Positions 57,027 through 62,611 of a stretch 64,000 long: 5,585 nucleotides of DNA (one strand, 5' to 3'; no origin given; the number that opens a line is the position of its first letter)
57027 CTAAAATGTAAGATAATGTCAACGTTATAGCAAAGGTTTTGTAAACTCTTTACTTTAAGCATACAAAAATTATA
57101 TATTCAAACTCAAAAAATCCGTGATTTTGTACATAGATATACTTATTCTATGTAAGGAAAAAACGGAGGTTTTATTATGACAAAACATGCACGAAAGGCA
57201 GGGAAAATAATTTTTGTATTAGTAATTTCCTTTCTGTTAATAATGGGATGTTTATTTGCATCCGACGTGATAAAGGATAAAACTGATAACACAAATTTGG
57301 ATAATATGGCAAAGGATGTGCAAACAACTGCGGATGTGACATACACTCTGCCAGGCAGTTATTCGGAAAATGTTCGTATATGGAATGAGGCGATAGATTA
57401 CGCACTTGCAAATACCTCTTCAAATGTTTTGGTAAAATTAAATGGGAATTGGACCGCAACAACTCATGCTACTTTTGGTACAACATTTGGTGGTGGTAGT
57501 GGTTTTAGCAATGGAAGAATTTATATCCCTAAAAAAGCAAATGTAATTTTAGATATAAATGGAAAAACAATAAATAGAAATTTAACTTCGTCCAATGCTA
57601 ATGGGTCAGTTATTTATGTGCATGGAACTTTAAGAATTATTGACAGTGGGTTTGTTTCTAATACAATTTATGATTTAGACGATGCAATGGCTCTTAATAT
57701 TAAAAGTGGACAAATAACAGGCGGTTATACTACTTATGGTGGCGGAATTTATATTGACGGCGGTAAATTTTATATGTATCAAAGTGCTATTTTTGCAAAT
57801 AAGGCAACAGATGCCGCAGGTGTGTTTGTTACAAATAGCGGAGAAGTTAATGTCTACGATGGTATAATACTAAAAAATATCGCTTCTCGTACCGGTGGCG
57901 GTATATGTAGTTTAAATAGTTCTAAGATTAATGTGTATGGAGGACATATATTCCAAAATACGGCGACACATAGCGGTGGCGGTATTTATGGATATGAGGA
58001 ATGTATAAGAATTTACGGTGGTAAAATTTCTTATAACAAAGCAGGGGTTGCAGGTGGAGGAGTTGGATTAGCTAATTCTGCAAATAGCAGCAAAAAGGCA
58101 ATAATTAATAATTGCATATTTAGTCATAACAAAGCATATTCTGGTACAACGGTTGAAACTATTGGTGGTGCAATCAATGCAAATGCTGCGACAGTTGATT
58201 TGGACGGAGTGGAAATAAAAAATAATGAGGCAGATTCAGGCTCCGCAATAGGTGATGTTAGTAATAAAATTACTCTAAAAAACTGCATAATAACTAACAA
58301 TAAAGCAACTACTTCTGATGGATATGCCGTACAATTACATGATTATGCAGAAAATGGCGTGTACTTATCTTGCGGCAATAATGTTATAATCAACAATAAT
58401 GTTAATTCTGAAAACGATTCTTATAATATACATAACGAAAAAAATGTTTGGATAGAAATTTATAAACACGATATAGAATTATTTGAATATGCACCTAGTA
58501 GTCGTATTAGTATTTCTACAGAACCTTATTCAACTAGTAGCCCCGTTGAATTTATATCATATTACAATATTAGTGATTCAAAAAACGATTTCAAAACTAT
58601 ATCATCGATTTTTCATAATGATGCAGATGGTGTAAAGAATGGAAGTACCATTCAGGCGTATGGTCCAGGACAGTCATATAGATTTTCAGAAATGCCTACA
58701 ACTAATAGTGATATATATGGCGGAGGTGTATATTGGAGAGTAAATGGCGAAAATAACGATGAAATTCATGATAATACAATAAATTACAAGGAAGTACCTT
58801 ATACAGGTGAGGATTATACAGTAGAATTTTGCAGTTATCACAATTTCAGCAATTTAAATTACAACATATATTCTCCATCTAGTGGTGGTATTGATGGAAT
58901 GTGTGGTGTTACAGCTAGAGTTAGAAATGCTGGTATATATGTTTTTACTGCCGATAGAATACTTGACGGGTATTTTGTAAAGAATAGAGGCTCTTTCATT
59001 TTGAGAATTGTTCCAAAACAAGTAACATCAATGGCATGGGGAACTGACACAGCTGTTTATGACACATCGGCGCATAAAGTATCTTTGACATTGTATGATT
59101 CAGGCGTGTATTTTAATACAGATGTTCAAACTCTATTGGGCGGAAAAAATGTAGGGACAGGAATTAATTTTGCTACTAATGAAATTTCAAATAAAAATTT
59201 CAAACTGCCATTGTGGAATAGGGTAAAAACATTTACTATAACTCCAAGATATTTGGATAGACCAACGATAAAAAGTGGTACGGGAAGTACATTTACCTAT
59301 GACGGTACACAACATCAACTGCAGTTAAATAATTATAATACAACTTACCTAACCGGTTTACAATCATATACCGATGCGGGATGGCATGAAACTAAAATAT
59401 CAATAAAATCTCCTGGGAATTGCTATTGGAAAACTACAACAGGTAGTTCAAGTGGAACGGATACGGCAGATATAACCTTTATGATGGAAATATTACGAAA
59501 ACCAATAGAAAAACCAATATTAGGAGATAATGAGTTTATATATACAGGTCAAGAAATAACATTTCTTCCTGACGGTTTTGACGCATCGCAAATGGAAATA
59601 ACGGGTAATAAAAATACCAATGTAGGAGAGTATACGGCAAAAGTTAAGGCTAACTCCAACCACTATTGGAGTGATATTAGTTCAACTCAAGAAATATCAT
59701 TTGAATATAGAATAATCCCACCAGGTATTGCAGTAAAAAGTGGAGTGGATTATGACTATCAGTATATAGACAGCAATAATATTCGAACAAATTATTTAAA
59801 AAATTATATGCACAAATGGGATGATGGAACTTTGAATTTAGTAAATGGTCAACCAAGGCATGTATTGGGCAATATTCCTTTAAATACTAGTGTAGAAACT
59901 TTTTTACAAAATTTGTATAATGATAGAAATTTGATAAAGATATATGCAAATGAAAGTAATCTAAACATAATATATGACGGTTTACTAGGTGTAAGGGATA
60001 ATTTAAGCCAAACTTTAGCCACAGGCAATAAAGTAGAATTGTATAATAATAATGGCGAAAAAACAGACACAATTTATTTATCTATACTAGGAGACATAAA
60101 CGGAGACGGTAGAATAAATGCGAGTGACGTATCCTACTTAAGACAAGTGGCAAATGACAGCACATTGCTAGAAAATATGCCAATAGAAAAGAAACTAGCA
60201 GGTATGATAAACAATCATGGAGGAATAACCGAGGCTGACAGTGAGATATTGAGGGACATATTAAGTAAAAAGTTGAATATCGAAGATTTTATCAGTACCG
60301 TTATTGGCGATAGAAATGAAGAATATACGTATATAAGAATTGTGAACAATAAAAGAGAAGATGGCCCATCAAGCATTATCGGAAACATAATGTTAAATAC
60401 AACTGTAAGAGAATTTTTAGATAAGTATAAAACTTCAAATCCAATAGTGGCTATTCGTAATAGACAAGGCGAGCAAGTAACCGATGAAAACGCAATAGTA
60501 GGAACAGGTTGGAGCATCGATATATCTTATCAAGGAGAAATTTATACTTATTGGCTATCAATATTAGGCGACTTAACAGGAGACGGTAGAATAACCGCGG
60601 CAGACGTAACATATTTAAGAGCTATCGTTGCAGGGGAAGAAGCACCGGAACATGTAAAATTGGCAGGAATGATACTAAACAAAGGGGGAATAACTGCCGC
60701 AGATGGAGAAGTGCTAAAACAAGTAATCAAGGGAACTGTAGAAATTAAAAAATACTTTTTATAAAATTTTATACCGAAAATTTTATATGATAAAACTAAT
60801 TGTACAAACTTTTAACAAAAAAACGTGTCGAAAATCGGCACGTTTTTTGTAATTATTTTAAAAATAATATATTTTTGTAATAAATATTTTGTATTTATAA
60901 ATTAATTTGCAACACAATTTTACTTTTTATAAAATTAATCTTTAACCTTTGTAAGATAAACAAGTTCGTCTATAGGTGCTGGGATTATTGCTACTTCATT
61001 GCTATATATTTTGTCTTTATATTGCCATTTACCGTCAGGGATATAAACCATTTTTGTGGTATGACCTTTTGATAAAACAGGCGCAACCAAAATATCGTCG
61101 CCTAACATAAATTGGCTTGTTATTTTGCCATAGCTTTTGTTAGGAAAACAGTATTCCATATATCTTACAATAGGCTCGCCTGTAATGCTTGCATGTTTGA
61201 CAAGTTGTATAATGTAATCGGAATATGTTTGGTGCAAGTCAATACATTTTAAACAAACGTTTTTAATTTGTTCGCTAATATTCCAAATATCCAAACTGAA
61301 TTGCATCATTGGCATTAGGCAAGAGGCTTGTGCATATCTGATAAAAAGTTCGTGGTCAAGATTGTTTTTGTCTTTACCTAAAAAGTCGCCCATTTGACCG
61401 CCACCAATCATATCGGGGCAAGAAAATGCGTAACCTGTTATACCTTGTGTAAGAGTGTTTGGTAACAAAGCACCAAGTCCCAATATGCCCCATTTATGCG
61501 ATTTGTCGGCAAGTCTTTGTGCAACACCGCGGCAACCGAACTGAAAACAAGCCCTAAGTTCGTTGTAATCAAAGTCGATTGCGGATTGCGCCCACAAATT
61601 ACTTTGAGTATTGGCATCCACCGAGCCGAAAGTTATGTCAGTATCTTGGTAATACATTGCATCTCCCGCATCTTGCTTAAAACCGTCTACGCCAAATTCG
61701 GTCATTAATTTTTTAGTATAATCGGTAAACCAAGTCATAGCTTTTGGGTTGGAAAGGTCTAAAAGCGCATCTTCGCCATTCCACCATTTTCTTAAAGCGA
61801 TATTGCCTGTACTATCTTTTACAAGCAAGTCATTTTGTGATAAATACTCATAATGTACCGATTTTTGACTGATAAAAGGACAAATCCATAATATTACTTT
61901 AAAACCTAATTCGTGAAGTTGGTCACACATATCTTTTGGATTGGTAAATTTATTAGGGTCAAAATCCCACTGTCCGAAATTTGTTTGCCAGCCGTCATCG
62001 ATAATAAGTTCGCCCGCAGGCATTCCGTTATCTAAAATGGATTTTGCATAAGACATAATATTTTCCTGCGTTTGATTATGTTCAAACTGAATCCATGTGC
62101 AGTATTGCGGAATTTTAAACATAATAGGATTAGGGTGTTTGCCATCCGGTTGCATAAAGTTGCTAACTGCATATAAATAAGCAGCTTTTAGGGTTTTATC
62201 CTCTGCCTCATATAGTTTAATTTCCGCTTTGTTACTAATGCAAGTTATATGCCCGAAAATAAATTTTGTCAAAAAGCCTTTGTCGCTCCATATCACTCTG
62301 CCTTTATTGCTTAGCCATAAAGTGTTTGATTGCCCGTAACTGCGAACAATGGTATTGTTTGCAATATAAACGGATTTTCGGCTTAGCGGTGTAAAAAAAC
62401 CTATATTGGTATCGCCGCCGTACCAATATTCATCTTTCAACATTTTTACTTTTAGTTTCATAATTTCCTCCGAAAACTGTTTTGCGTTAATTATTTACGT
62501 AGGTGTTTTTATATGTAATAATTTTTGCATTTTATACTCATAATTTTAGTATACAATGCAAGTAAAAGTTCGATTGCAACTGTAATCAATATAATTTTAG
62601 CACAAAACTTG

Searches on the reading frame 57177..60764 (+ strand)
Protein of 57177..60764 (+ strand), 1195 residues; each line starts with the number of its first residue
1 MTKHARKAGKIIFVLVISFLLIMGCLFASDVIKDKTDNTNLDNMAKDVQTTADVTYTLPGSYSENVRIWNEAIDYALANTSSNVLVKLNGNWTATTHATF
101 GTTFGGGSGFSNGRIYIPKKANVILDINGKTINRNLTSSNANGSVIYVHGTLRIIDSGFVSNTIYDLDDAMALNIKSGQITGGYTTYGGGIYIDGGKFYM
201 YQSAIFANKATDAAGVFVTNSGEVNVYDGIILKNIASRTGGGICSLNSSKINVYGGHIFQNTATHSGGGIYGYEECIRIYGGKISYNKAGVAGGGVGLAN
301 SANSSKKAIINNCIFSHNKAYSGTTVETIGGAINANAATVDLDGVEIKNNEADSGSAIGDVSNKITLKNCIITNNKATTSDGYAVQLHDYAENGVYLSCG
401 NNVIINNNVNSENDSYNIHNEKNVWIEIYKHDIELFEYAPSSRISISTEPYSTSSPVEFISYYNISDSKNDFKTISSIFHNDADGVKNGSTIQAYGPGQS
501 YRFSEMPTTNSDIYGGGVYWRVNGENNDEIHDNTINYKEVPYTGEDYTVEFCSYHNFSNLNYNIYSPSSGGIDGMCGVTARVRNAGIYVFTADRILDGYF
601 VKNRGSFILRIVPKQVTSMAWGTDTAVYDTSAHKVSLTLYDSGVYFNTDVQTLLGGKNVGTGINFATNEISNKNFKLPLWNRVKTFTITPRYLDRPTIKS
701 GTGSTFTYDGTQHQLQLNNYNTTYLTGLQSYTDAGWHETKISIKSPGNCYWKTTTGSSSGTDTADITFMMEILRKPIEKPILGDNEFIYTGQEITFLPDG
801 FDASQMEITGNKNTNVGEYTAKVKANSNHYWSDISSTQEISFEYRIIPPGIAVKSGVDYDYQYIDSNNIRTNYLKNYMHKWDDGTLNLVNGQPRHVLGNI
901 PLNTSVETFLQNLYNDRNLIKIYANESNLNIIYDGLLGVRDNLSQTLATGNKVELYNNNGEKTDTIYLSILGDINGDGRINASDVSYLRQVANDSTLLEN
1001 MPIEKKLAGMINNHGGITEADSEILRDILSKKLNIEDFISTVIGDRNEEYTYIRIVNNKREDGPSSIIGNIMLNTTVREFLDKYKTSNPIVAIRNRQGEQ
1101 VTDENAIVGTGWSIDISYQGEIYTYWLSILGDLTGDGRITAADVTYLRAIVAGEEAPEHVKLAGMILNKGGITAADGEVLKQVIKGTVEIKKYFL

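Call 7: search_protein_families(library=pfam, proteins=[window:57177-60764:+], max_evalue=0.01)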
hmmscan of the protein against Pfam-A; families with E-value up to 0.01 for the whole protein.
window:57177-60764:+ (1195 aa): 1 family
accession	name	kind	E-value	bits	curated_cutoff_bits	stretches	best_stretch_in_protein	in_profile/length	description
PF00404.24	Dockerin_1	-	1.6e-08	35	22.9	1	971-1025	1-52/57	Dockerin type I domain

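Call 24: search_protein_families(library=ncbifam, proteins=[window:57177-60761:+], max_evalue=0.01)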
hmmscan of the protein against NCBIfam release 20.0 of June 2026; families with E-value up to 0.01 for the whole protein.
window:57177-60761:+ (1195 aa): 0 families

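Call 116: find_encoding_contigs(protein=window:57177-60764:+, flank=800, max_places=10)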
Protein window:57177-60764:+ (1195 aa): no gene with exactly this product is on record in the collection.

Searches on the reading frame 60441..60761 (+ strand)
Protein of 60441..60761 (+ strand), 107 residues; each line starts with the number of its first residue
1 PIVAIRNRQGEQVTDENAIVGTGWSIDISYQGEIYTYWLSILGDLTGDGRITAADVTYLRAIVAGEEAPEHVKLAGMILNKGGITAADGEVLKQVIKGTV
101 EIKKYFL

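Call 72: search_protein_families(library=pfam, proteins=[window:60441-60761:+], max_evalue=1)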
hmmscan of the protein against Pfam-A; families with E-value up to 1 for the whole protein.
window:60441-60761:+ (107 aa): 1 family
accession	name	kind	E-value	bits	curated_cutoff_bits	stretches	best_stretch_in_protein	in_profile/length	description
PF00404.24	Dockerin_1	-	0.0018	18.9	22.9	1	43-71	2-30/57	Dockerin type I domain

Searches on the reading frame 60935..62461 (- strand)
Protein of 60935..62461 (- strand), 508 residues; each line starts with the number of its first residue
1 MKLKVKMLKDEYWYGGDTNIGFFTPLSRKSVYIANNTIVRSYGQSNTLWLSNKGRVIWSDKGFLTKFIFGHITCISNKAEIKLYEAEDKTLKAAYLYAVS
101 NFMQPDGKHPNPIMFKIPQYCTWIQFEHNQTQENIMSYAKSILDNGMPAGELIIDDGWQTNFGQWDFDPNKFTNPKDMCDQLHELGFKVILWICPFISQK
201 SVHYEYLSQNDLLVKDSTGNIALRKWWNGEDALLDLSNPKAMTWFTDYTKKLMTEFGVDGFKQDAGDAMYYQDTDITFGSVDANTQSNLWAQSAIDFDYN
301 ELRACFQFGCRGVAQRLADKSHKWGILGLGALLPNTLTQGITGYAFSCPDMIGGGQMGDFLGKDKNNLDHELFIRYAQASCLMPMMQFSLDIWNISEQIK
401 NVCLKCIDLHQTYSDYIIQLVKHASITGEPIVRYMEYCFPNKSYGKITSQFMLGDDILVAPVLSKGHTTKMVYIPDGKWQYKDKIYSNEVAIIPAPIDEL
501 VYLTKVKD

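Call 39: search_protein_families(library=pfam, proteins=[window:60935-62461:-], max_evalue=0.01)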
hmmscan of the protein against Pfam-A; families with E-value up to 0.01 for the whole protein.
window:60935-62461:- (508 aa): 4 families
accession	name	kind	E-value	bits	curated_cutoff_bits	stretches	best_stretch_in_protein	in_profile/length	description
PF01055.32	Glyco_hydro_31_2nd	-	1.8e-30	106.9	23.5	1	129-418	18-326/328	Glycosyl hydrolases family 31 TIM-barrel domain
PF21365.3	Glyco_hydro_31_3rd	-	8e-13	49.1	24.4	1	428-488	1-64/87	Glycosyl hydrolase family 31 C-terminal domain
PF05691.18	Raffinose_syn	-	1.3e-05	23.7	20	1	100-160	184-243/750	Raffinose synthase or seed imbibition protein Sip1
PF02065.24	Melibiase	-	0.00027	20.5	27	1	124-269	51-195/347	Melibiase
